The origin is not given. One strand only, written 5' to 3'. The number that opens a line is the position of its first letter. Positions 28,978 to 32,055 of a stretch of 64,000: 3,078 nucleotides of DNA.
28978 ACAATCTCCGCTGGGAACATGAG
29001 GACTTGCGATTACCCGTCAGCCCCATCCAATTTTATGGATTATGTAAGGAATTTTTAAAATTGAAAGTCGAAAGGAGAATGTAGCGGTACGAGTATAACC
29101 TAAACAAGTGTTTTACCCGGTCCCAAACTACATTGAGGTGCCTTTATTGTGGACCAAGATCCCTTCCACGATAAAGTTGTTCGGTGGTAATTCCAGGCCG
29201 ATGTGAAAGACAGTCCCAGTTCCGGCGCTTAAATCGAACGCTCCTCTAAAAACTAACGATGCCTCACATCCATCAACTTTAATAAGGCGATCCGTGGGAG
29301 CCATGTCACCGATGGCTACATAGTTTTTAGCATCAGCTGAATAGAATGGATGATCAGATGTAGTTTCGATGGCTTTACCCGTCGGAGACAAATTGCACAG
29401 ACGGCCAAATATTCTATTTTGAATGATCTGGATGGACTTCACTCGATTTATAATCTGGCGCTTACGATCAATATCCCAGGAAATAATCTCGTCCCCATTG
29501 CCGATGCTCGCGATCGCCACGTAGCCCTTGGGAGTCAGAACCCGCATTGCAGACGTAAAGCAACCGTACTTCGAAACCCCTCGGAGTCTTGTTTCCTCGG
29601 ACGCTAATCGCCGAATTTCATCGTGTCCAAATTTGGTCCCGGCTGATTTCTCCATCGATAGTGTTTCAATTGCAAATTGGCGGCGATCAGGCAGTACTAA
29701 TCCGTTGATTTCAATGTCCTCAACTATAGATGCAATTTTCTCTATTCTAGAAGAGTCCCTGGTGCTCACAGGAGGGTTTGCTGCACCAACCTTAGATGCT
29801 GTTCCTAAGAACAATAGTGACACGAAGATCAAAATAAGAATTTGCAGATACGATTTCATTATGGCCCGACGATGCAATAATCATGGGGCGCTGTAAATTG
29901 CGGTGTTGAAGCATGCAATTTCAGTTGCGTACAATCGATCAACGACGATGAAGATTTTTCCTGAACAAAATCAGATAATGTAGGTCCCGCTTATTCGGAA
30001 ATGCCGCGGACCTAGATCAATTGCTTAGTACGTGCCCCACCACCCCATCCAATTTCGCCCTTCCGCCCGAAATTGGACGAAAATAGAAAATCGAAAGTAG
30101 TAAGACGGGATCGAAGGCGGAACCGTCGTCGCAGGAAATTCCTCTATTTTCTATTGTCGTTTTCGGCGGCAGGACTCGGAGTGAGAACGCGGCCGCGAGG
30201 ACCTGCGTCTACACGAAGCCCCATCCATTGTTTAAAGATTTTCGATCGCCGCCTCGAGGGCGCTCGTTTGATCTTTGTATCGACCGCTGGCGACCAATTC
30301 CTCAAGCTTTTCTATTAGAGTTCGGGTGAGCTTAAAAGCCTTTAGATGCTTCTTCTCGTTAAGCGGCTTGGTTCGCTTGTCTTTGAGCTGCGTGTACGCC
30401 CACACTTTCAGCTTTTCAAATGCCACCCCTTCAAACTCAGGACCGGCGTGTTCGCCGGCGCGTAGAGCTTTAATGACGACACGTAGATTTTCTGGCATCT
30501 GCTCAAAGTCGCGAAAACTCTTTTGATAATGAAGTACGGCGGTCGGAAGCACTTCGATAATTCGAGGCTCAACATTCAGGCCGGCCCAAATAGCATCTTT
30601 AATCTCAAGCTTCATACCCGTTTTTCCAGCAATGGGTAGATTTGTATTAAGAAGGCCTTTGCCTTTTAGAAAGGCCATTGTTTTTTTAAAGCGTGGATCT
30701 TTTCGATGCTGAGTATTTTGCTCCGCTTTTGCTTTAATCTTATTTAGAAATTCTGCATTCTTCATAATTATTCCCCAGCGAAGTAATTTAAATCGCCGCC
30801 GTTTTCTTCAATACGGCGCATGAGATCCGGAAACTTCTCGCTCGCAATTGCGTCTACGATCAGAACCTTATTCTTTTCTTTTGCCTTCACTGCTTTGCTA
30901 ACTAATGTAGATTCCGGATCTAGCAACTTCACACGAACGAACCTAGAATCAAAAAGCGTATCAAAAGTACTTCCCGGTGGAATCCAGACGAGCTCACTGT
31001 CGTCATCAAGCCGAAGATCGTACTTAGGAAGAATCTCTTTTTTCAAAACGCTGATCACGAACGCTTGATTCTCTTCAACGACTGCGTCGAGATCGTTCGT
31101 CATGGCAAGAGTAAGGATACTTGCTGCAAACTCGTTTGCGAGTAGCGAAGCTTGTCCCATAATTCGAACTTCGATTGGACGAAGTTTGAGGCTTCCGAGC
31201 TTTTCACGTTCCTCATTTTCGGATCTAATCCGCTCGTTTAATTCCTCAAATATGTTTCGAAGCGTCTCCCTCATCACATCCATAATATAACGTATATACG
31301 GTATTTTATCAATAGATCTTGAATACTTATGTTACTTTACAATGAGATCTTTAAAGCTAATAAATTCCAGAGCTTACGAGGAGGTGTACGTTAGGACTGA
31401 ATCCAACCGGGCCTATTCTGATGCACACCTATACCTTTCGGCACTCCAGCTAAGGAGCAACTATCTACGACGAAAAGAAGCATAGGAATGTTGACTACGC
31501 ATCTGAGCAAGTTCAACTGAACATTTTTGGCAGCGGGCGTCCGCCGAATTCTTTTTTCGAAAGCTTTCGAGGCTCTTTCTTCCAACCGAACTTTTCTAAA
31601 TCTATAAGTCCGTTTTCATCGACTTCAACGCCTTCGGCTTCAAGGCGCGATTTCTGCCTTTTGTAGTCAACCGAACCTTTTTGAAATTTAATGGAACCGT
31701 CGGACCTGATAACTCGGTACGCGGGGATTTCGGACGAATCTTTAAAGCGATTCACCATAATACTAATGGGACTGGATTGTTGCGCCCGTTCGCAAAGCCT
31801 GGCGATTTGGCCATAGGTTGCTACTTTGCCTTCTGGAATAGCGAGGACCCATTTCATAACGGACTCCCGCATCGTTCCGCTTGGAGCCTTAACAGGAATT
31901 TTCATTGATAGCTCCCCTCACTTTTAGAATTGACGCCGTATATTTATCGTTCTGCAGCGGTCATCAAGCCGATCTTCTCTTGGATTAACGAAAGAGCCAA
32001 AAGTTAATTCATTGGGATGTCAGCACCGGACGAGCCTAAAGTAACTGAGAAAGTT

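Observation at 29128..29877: Hedgehog-like secreted protein: short N-domain + G-C-F + C-terminal Hint domain, alone between two att remnants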

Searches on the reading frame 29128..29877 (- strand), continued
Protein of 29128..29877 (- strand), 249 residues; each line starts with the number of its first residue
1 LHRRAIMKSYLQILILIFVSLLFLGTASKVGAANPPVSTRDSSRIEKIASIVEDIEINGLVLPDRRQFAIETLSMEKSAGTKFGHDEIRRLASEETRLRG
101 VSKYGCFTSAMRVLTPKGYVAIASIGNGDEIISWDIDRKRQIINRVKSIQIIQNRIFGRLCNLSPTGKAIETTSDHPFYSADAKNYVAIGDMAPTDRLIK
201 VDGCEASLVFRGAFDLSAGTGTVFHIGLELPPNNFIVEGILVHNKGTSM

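Call 57: find_encoding_contigs(protein=P0004, flank=5000, max_places=3)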
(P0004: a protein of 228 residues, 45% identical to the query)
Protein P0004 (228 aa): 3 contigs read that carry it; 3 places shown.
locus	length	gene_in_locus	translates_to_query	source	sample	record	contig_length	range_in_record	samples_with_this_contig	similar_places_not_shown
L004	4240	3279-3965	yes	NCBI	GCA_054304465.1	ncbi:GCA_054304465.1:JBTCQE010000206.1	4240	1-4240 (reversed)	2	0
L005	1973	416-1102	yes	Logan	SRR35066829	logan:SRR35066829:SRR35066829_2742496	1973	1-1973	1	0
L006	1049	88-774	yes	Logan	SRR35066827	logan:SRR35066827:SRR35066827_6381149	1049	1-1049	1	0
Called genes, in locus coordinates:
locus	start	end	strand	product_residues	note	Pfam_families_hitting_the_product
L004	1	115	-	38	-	PF00126:HTH_1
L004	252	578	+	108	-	-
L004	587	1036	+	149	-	-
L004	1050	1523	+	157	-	-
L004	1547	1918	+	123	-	-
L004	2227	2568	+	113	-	-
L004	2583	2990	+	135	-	-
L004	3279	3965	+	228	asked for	PF14890:Intein_splicing (faint), PF07591:PT-HINT (faint)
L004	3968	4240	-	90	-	PF03734:YkuD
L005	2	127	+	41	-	?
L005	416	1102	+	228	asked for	PF14890:Intein_splicing (faint), PF07591:PT-HINT (faint)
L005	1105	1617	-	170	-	PF03734:YkuD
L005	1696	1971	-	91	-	?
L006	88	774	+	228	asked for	PF14890:Intein_splicing (faint), PF07591:PT-HINT (faint)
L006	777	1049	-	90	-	PF03734:YkuD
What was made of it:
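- One homologue sits next to a YkuD L,D-transpeptidase gene (call 57).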

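Call 58: find_encoding_contigs(protein=P0002, flank=5000, max_places=3)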
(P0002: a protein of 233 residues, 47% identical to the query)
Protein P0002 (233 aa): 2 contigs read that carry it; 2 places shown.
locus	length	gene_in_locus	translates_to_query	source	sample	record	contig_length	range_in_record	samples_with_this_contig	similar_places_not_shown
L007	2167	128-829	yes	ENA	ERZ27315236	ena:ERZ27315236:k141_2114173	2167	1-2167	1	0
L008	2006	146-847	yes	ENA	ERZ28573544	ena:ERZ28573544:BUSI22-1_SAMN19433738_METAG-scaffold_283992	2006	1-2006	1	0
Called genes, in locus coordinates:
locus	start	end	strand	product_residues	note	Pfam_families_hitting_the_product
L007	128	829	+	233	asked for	PF07591:PT-HINT, PF14890:Intein_splicing (faint)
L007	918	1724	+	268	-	-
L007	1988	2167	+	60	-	?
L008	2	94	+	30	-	?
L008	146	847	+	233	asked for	PF07591:PT-HINT, PF14890:Intein_splicing (faint)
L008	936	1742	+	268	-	-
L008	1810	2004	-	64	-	?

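Call 70: list_cluster_members(proteins=[P0009, P0012, P0013, P0014, P0015, P0017, P0019, P0022, P0026, P0036])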
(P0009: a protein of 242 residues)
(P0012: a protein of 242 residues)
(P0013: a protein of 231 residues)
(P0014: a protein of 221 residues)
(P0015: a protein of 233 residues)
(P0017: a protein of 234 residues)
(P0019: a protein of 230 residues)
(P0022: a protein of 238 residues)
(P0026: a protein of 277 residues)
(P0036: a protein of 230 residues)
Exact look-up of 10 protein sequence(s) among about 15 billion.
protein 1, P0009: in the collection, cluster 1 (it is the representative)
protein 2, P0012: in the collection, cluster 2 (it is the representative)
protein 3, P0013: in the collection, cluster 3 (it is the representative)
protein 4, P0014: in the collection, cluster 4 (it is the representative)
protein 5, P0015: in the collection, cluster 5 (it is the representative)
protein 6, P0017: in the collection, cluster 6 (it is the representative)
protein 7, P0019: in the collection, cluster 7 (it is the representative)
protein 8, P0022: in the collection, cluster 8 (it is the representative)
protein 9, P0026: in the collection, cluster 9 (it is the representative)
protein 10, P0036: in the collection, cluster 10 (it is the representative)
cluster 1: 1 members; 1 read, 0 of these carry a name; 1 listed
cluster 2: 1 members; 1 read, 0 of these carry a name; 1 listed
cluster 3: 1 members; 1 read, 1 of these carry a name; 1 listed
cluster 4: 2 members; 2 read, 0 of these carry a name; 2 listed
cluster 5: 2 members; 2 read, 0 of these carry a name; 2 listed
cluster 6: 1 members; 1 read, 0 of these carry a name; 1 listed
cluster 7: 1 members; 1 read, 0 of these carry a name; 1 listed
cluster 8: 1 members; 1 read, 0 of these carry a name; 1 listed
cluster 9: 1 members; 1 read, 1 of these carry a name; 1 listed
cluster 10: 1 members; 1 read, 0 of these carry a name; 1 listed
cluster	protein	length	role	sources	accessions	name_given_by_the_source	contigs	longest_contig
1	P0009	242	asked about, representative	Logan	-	-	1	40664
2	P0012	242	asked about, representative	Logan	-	-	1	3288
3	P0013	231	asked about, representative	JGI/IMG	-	hypothetical protein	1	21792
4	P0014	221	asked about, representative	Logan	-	-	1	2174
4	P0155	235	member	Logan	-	-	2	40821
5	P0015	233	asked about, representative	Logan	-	-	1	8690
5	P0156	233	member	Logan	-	-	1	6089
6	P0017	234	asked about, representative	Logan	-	-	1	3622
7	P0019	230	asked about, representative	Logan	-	-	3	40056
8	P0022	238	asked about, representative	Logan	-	-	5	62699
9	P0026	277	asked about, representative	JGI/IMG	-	hypothetical protein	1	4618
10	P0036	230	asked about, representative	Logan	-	-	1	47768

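Call 71: find_encoding_contigs(protein=P0009, flank=6000, max_places=1)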
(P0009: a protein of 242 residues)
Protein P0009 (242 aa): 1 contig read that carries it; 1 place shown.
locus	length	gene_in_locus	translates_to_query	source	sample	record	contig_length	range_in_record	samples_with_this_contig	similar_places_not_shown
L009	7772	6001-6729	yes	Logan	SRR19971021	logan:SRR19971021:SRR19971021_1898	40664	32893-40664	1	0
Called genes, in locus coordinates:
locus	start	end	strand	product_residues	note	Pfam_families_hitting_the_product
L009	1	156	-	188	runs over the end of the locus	-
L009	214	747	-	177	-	-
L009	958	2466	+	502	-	PF00496:SBP_bac_5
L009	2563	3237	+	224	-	-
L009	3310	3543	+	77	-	-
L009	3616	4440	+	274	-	PF00106:adh_short, PF08659:KR, PF13561:adh_short_C2, PF23441:SDR (weak)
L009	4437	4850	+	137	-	PF01242:PTPS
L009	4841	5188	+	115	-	PF01242:PTPS (weak)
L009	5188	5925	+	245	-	PF01479:S4, PF00849:PseudoU_synth_2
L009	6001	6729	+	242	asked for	PF13403:Hint_2 (weak), PF14890:Intein_splicing (faint)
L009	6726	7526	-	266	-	PF04305:DUF455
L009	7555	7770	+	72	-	?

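Call 72: find_encoding_contigs(protein=P0022, flank=6000, max_places=1)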
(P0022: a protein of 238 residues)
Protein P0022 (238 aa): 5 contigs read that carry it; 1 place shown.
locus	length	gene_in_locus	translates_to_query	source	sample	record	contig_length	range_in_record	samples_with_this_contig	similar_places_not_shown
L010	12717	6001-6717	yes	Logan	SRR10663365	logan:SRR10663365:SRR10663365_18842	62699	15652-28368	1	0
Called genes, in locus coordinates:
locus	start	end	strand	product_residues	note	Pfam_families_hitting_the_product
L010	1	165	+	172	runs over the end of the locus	-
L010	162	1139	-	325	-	PF20311:DUF6607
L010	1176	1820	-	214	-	-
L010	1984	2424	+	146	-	-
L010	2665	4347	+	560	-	PF07631:PSD4, PF07627:PSCyt3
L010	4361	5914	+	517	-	PF07586:HXXSHH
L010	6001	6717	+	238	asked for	-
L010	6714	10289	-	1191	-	PF01433:Peptidase_M1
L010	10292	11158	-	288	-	PF02463:SMC_N (faint), PF00005:ABC_tran, PF13304:AAA_21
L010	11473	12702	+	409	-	-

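Call 73: find_encoding_contigs(protein=P0036, flank=6000, max_places=1)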
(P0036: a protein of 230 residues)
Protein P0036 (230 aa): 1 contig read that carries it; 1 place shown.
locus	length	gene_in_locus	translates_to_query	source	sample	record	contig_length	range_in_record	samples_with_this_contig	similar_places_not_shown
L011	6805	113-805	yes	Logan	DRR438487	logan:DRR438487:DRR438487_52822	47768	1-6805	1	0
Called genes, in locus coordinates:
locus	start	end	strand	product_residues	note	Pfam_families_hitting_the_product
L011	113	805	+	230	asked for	-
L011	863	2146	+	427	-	PF00082:Peptidase_S8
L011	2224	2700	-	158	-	-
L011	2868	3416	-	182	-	PF00383:dCMP_cyt_deam_1, PF14437:MafB19-deam, PF14439:Bd3614-deam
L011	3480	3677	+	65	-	PF01165:Ribosomal_S21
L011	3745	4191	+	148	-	PF09424:YqeY, PF02637:GatB_Yqey (weak)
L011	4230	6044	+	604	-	PF01807:Zn_ribbon_DnaG, PF08275:DNAG_N, PF01751:Toprim, PF13362:Toprim_3 (weak), PF13662:Toprim_4, PF13155:Toprim_2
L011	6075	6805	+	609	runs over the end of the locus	PF03979:Sigma70_r1_1, PF00140:Sigma70_r1_2, PF04542:Sigma70_r2, PF04539:Sigma70_r3, PF04545:Sigma70_r4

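Call 74: find_encoding_contigs(protein=P0019, flank=6000, max_places=1)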
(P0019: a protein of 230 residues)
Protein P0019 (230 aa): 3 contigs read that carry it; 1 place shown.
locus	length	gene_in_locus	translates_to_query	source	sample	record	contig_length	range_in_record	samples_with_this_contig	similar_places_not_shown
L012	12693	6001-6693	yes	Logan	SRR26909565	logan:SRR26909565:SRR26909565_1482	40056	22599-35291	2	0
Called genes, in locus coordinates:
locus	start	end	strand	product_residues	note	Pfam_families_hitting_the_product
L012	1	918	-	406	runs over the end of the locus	PF12704:MacB_PCD, PF02687:FtsX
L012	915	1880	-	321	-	PF03462:PCRF, PF00472:RF-1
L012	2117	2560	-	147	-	PF02130:YbeY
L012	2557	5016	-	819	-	PF07697:7TMR-HDED, PF07698:7TM-7TMR_HD, PF01966:HD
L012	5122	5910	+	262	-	PF01503:PRA-PH (faint), PF03819:MazG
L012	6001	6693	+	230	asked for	-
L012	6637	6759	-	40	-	-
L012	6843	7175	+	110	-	-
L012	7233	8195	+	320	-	-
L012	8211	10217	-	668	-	PF03023:MurJ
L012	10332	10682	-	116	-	PF07238:PilZ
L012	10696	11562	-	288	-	-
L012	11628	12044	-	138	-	-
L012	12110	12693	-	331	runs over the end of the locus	PF06144:DNA_pol3_delta, PF21694:DNA_pol3_delta_C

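Call 84: find_related_loci(query=A1, collection=metagenome_contigs, flank=8000)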
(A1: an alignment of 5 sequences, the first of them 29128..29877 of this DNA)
Query A1 (249 aa) in metagenome_contigs; peptide patterns used: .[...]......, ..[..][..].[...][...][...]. (x = any residue, [..] = any of these).
394 stretches matched a pattern, but none encodes a relative of the query by tblastn (E <= 1e-3).
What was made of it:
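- Tried and rejected: No relatives with the N-domain were found in JGI metagenome contigs (call 84).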

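Call 85: find_related_loci(query=A1, collection=viral_contigs, flank=5000)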
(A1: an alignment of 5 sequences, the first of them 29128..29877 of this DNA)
Query A1 (249 aa) in viral_contigs; peptide patterns used: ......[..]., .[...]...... (x = any residue, [..] = any of these).
22 stretches matched a pattern; 11 encode a relative of the query (tblastn E <= 1e-3); 11 distinct loci.
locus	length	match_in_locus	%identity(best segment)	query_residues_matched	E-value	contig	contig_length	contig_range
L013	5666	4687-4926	36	106-183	2e-10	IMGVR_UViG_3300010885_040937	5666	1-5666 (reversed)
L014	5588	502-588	48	106-134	8e-6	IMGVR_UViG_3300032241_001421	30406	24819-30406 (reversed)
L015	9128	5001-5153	32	106-166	1e-5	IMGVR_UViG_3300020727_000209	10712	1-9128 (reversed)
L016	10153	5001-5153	32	106-166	1e-5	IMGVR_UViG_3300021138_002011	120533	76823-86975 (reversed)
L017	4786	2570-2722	32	106-166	1e-5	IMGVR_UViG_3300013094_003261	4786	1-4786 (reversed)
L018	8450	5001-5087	48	106-134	1e-5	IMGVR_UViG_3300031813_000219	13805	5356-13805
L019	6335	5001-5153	32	106-166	1e-5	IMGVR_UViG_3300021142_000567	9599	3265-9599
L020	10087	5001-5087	48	106-134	1e-5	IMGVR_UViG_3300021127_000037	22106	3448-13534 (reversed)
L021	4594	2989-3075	48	106-134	1e-5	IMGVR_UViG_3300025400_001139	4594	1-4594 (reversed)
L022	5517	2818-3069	25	106-206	3e-5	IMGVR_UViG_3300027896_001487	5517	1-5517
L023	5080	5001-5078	50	106-131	1e-4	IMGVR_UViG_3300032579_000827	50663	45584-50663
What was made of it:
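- Tried and rejected: In viral contigs, only the first Hint block of presumed phage inteins matched (call 85).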

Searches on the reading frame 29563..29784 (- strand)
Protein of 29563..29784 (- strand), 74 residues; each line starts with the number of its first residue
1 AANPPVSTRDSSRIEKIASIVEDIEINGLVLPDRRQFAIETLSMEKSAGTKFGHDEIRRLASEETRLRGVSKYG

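Call 52: find_homologous_proteins(query=A3, max_evalue=0.001)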
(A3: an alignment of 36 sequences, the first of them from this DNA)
Query A3 (36 sequences): 2716 candidates shared short words with the query, none scored E <= 0.001.
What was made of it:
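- Tried and rejected: The N-domain profile alone returned nothing (call 52).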

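Call 53: search_solved_structures(query=A3, max_evalue=10)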
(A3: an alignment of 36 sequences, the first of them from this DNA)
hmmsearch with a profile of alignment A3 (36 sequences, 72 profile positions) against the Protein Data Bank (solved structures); distinct sequences matched with E-value up to 10: 36.
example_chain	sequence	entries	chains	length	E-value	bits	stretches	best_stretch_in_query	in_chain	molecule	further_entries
4ggv_A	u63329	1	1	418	0.0011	22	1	19-54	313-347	Cytochrome P450 superfamily protein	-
3ol3_A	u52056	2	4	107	0.0067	19.5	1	45-66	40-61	Putative uncharacterized protein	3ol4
5l33_A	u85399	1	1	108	0.027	17.6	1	44-68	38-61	denovo NTF2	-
3ju3_A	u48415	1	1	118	0.039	17.1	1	43-63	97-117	Probable 2-oxoacid ferredoxin oxidoreductase, alpha chain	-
4raz_A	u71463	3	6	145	0.056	16.6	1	27-70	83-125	DNA-binding transcriptional dual regulator of siderophore biosynthesis and transport(Fur f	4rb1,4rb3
9qzd_A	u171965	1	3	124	0.058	16.5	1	45-68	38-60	dNTH0-H1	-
9r00_A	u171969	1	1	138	0.097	15.8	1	44-68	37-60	NTF2_HH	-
9l08_A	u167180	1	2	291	0.24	14.6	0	49-64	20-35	Covalently Connected Cytochrome c555 trimer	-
4py5_A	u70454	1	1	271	0.28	14.3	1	29-63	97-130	Ribonuclease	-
4ray_A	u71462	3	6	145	0.38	13.9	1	27-70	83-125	DNA-binding transcriptional dual regulator of siderophore biosynthesis and transport(Fur f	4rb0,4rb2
4uhi_A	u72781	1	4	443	0.44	13.7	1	32-60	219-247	STEROL 14-ALPHA DEMETHYLASE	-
4uhl_A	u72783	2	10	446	0.44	13.7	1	32-60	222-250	STEROL 14-ALPHA DEMETHYLASE | Lanosterol 14-alpha demethylase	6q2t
8sbi_A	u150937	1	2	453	0.45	13.7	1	32-60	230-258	Lanosterol 14-alpha demethylase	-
6uez_A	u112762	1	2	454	0.45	13.7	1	32-60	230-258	Lanosterol 14-alpha demethylase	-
8ss0_A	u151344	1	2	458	0.46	13.6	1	32-60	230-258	Lanosterol 14-alpha demethylase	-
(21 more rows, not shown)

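Call 75: search_protein_families(library=pfam, alignment_id=A3, max_evalue=1)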
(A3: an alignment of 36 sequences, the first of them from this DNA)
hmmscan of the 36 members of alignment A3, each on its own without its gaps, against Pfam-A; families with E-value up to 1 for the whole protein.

A. member 1, seq(74 aa): 0 families

B. families by the number of members that match (of 36 scanned): 17 families
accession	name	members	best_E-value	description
PF17221.8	COMMD1_N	1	0.023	COMMD1 N-terminal domain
PF07553.16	Lipoprotein_Ltp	1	0.046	Host cell surface-exposed lipoprotein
PF22505.1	RNase_J_b_CASP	1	0.049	Ribonuclease J, beta-CASP domain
PF03221.22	HTH_Tnp_Tc5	1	0.074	Tc5 transposase DNA-binding domain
PF04447.17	dATP-dGTP_PPHyd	1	0.078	dATP/dGTP pyrophosphohydrolase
PF02406.22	MmoB_DmpM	1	0.084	MmoB/DmpM family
PF09186.17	DUF1949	1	0.094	Domain of unknown function (DUF1949)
PF09954.14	DUF2188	1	0.1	Uncharacterized protein conserved in bacteria (DUF2188)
PF05332.16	Vesi_VP2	1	0.12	Vesivirus VP2 protein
PF09124.16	Endonuc-dimeris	1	0.12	T4 recombination endonuclease VII, dimerisation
PF24876.1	PA4575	1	0.13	PA4575-like protein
PF02120.21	Flg_hook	1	0.14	Flagellar hook-length control protein FliK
PF09376.16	NurA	1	0.15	NurA domain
PF22426.2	SMMA_N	1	0.15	Maltogenic amylase, N-terminal domain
PF16007.11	DUF4777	1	0.18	Domain of unknown function (DUF4777)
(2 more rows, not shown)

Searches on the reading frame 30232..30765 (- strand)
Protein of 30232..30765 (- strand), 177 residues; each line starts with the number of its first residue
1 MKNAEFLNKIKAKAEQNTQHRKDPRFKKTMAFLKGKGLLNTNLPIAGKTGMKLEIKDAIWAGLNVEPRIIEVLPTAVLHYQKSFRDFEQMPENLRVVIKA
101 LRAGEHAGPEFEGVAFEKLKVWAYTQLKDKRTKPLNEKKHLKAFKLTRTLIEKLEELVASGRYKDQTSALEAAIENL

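Call 17: search_protein_families(library=pfam, proteins=[window:30232-30765:-], max_evalue=0.001)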
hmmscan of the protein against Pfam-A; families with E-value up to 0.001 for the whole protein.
window:30232-30765:- (177 aa): 0 families

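Call 65: search_protein_families(library=pfam, proteins=[window:30232-30765:-], max_evalue=0.1)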
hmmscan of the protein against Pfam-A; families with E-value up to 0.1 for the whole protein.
window:30232-30765:- (177 aa): 1 family
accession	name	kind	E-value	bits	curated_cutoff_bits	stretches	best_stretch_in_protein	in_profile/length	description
PF14591.11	AF0941-like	-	0.018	16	22.6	1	90-156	40-104/113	AF0941-like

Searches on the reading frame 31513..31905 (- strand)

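Call 17: search_protein_families(library=pfam, proteins=[window:31513-31905:-], max_evalue=0.001)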
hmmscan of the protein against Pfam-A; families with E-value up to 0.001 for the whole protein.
window:31513-31905:- (130 aa): 1 family
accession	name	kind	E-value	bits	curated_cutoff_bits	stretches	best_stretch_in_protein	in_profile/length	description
PF01035.26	DNA_binding_1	-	2.3e-17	63.1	27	1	12-93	2-81/81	6-O-methylguanine DNA methyltransferase, DNA binding domain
